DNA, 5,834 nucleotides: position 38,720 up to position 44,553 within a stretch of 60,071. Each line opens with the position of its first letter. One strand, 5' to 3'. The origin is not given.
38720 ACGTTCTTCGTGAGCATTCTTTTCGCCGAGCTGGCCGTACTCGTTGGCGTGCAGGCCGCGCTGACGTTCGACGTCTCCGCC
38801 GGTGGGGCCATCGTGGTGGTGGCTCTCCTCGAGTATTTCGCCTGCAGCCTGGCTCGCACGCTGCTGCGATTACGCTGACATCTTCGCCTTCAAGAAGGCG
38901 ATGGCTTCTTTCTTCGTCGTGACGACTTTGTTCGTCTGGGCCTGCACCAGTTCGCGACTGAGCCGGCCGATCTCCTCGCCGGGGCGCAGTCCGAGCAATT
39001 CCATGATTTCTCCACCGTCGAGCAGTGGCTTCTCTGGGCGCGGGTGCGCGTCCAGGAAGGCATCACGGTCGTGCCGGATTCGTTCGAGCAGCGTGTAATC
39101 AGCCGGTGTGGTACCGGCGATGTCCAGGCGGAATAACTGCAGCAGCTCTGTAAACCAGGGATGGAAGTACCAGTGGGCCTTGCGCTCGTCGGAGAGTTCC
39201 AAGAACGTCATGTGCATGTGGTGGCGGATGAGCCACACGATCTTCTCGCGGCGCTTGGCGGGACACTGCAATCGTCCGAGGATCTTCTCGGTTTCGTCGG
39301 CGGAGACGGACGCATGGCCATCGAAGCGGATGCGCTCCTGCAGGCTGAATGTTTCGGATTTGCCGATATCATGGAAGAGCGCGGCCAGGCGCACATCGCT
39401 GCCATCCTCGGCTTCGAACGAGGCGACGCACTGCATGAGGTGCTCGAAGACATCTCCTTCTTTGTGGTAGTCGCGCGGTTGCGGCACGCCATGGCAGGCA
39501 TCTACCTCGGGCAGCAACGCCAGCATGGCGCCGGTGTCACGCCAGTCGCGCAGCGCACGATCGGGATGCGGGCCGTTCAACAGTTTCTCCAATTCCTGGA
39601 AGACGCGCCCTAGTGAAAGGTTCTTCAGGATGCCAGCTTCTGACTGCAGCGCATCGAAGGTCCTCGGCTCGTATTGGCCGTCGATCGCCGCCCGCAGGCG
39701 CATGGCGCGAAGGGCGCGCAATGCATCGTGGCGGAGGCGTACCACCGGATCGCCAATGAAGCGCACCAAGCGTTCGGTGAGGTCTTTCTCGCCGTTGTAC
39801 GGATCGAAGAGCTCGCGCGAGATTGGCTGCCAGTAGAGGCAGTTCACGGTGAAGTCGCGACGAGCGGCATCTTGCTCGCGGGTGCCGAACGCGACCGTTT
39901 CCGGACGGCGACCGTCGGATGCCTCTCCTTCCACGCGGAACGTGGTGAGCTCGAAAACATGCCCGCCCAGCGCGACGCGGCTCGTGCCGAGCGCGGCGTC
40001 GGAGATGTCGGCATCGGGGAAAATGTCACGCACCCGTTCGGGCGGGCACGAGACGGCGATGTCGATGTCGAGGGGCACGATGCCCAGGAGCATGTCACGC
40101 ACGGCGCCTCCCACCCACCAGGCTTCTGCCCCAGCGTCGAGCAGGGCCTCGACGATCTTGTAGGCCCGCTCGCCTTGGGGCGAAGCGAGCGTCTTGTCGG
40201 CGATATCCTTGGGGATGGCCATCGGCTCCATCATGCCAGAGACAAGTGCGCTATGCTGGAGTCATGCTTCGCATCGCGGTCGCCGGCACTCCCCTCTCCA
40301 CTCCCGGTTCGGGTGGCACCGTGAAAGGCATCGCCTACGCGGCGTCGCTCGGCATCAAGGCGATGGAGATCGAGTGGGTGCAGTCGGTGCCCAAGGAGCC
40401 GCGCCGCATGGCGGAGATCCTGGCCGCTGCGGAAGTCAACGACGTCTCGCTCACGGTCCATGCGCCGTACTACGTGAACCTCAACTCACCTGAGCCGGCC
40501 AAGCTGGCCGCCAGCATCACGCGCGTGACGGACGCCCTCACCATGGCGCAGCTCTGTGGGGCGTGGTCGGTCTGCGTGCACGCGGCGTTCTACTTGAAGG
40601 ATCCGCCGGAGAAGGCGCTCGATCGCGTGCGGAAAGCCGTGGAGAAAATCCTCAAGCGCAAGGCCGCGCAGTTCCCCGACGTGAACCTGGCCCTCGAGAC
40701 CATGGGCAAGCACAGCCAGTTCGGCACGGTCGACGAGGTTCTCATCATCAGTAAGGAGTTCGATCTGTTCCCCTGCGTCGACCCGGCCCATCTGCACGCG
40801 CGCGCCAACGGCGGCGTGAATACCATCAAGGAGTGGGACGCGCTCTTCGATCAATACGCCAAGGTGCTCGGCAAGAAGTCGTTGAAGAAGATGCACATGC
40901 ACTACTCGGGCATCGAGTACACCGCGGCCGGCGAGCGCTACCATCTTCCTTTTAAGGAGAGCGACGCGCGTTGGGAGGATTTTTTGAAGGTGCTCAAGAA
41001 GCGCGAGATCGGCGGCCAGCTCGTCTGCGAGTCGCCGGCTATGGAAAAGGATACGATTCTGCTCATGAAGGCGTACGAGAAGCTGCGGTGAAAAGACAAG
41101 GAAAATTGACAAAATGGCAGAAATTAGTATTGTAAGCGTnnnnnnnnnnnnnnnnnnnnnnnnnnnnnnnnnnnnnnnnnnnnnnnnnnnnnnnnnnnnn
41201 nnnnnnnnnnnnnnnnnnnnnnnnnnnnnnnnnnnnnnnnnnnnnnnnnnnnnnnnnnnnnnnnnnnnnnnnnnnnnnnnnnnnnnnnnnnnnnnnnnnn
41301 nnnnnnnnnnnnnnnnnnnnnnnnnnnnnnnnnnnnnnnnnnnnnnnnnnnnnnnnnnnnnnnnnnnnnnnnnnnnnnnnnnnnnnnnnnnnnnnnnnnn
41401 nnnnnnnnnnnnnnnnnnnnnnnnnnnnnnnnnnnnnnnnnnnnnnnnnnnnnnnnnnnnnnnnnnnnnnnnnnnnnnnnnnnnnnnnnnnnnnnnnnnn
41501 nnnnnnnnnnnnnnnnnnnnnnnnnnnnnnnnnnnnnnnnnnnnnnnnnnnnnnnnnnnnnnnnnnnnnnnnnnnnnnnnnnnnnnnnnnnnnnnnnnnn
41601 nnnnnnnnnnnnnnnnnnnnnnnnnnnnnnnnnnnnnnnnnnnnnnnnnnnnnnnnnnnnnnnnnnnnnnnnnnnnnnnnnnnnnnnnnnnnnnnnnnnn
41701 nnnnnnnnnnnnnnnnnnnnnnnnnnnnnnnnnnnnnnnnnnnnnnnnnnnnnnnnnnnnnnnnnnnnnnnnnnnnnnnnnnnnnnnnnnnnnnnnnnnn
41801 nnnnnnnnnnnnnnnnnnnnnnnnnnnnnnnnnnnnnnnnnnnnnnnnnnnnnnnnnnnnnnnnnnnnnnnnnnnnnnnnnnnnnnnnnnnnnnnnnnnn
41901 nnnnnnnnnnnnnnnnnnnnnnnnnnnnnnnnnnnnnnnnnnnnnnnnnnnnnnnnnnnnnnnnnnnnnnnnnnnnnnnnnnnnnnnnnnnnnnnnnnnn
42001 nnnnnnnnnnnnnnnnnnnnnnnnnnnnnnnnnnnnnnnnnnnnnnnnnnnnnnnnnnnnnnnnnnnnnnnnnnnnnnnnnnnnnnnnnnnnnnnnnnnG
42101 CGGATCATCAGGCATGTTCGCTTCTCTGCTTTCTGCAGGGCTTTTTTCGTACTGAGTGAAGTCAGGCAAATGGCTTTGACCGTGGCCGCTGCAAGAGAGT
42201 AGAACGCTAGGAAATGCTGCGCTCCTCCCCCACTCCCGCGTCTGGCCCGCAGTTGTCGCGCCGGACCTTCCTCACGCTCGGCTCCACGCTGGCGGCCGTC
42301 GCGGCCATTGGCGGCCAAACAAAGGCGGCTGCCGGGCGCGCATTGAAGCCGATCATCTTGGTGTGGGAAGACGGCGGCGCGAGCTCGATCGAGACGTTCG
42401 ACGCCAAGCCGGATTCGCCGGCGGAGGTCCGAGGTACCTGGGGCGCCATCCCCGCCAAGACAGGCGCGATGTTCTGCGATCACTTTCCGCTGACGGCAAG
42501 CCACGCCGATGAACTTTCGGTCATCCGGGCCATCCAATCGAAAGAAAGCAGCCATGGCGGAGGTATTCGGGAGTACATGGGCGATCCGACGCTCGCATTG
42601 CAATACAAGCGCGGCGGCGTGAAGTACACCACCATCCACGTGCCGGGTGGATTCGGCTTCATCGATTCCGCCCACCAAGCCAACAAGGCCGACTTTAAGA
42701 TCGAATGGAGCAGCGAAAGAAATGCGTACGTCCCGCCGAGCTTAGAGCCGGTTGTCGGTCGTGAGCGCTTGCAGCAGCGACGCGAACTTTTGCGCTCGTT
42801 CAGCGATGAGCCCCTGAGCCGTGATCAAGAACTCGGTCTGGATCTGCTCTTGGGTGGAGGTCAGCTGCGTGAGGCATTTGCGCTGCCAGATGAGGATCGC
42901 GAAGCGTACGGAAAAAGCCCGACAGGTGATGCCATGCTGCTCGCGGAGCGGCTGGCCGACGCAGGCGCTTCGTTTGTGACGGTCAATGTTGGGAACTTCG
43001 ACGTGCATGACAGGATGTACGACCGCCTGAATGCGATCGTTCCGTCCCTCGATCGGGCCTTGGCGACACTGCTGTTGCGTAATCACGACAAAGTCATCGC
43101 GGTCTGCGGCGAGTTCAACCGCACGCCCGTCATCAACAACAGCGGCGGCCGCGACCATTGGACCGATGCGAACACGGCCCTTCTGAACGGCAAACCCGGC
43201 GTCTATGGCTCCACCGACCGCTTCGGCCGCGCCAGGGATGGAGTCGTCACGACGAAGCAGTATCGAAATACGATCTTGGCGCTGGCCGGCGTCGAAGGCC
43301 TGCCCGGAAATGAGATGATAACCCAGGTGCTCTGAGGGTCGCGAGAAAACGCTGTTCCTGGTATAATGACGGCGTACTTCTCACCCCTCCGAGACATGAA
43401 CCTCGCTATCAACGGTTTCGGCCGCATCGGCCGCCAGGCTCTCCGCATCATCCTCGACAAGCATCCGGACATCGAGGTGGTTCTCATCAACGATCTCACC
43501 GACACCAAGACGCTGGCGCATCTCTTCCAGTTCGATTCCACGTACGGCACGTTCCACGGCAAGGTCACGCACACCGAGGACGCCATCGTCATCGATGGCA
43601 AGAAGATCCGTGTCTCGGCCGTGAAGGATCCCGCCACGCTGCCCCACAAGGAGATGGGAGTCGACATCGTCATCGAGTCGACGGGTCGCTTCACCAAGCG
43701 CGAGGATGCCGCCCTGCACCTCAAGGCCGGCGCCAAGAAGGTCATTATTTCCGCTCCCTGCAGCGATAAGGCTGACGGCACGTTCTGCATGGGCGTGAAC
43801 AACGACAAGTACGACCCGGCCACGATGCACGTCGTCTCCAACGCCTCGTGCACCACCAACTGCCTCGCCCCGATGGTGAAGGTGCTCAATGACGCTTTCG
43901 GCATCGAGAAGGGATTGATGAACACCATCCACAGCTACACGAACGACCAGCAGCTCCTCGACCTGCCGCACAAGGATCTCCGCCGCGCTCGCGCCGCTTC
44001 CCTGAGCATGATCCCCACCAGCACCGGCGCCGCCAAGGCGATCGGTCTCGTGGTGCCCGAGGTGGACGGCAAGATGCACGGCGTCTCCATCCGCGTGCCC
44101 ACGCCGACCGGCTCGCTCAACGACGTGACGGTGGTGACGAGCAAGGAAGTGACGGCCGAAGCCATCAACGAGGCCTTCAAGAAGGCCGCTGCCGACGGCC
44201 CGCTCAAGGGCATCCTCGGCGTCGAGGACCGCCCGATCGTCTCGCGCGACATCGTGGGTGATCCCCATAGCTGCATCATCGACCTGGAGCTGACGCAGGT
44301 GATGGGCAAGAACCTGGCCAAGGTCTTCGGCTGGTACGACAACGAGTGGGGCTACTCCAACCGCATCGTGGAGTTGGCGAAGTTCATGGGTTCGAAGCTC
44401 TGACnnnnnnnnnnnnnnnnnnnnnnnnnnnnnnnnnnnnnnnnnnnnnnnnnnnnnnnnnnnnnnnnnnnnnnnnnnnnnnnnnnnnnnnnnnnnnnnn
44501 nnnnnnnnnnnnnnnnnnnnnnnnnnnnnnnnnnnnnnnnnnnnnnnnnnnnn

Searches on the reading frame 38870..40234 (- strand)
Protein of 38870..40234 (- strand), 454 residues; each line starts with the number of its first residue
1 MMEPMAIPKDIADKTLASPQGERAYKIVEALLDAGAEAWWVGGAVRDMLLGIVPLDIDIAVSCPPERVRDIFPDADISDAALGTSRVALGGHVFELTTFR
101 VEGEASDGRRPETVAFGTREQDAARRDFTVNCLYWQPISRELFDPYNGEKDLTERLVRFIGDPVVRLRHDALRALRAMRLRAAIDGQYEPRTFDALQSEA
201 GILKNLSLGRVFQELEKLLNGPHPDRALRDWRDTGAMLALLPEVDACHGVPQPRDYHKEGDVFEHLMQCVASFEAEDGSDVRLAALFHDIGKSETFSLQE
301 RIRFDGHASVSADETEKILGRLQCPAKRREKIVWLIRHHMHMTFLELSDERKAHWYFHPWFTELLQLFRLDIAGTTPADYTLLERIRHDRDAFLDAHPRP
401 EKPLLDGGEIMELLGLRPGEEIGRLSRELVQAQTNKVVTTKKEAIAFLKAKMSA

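Call 38: search_protein_families(library=pfam, proteins=[window:38870-40234:-], max_evalue=0.0001)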
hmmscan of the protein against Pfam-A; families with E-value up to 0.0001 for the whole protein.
window:38870-40234:- (454 aa): 3 families
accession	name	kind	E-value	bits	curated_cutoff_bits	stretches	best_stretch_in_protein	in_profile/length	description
PF01743.26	PolyA_pol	-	4.1e-29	101.9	23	1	39-158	2-126/126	Poly A polymerase head domain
PF12627.12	PolyA_pol_RNAbd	-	1.3e-12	47.8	22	1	189-246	5-62/64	Probable RNA and SrmB- binding site of polymerase A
PF01966.28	HD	-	3.4e-08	34.2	22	1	274-344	19-90/116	HD domain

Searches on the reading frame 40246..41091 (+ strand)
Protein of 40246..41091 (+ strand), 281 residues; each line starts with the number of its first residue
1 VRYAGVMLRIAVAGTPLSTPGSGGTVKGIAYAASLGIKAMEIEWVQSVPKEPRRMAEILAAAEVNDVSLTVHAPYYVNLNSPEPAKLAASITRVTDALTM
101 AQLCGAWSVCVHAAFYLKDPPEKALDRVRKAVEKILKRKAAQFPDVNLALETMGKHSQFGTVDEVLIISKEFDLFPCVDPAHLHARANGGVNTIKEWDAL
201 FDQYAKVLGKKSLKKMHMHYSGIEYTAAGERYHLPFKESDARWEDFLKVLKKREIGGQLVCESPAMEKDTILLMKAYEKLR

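Call 38: search_protein_families(library=pfam, proteins=[window:40246-41091:+], max_evalue=0.0001)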
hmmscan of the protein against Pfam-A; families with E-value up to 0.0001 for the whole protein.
window:40246-41091:+ (281 aa): 1 family
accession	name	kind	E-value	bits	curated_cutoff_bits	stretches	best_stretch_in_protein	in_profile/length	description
PF01261.30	AP_endonuc_2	-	1.3e-33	117.2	31.1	1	29-267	1-233/249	Xylose isomerase-like TIM barrel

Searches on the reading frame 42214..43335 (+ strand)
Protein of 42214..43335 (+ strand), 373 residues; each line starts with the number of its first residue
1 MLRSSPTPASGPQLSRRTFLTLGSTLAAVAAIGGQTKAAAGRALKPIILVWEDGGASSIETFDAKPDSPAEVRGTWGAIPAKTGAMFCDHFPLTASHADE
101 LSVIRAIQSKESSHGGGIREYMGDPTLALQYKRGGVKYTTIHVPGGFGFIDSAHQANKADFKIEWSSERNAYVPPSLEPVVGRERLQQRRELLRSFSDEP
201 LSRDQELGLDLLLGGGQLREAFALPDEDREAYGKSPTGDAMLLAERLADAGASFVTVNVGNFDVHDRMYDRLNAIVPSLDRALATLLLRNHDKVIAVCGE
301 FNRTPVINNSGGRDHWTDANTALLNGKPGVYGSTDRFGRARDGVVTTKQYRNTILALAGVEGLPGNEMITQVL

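Call 38: search_protein_families(library=pfam, proteins=[window:42214-43335:+], max_evalue=0.0001)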
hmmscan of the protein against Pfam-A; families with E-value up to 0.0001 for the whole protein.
window:42214-43335:+ (373 aa): 1 family
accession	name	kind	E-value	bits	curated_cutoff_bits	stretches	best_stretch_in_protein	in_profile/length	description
PF07394.17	DUF1501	-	8.1e-38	131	27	2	214-360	198-363/390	Protein of unknown function (DUF1501)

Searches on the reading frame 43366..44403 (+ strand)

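Call 38: search_protein_families(library=pfam, proteins=[window:43366-44403:+], max_evalue=0.0001)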
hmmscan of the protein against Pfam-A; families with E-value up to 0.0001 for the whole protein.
window:43366-44403:+ (345 aa): 2 families
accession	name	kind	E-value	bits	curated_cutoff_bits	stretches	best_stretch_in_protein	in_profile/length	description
PF02800.25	Gp_dh_C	-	1.9e-63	213.2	24.4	1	167-324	1-158/158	Glyceraldehyde 3-phosphate dehydrogenase, C-terminal domain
PF00044.30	Gp_dh_N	-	9.4e-38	129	31.7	1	11-111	1-100/101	Glyceraldehyde 3-phosphate dehydrogenase, NAD binding domain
